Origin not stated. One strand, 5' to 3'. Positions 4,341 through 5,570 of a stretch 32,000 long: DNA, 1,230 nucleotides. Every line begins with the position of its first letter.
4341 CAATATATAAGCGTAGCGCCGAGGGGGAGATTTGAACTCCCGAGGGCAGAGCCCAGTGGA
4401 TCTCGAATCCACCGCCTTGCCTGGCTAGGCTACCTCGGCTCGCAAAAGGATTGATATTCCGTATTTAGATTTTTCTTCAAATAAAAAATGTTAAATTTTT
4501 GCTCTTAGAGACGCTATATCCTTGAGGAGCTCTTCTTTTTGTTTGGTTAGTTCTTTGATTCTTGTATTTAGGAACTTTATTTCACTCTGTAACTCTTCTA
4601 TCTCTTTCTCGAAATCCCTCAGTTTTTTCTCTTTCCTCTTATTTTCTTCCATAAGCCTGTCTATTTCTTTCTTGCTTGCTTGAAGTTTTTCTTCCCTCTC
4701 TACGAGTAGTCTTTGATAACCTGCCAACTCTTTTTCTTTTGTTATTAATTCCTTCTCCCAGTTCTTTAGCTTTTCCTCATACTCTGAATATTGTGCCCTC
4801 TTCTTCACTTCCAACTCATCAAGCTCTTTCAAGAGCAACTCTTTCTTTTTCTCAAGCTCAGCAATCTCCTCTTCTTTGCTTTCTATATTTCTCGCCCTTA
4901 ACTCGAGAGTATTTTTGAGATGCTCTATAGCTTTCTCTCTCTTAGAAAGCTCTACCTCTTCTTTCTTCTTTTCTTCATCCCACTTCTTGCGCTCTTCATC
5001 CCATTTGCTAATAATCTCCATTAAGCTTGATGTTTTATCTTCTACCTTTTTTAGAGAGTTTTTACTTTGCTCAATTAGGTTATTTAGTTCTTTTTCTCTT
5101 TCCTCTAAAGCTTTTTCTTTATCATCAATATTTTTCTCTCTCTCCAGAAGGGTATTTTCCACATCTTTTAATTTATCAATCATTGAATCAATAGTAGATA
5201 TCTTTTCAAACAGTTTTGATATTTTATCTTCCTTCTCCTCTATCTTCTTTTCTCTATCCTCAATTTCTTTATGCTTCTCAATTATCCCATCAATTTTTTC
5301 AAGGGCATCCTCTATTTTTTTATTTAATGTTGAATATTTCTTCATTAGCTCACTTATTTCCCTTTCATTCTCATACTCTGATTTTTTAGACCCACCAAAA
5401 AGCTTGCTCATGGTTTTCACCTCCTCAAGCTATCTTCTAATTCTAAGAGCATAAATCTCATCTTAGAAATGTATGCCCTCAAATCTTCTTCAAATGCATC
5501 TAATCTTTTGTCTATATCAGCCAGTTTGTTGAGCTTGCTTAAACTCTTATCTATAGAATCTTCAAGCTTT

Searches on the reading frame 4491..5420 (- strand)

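Call 9: search_protein_families(library=pfam, proteins=[window:4491-5420:-], max_evalue=0.0001)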
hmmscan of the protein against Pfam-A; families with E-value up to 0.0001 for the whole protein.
window:4491-5420:- (309 aa): 0 families

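Call 55: search_protein_families(library=ncbifam, proteins=[window:4491-5420:-], max_evalue=0.001)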
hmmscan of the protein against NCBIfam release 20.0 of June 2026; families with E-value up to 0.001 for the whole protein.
window:4491-5420:- (309 aa): 7 families
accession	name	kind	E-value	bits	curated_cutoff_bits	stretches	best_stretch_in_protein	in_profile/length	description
TIGR02168.1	SMC_prok_B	equivalog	2.9e-10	38.6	567.35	1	12-297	671-956/1181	chromosome segregation protein SMC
NF045487.1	ASRP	equivalog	1.5e-09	37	300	1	158-300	123-270/593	archaea-specific SMC-related protein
TIGR02169.1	SMC_prok_A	equivalog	1.3e-07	29.8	729.4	1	86-308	675-898/1165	chromosome segregation protein SMC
NF047515.1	SpiroCoCo_C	equivalog_domain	8.1e-07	28.5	125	0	18-131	164-276/313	SpiroCoCo family coiled-coil protein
TIGR04523.1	Mplasa_alph_rch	subfamily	1.3e-06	26.7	270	1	17-302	285-563/745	helix-rich protein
NF003034.1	PRK03918.1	equivalog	0.00011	20.4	700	0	17-225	165-381/878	DNA double-strand break repair ATPase Rad50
NF041034.1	Rad50_Sulf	equivalog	0.00013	20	1000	0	14-97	553-633/872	DNA double-strand break repair ATPase Rad50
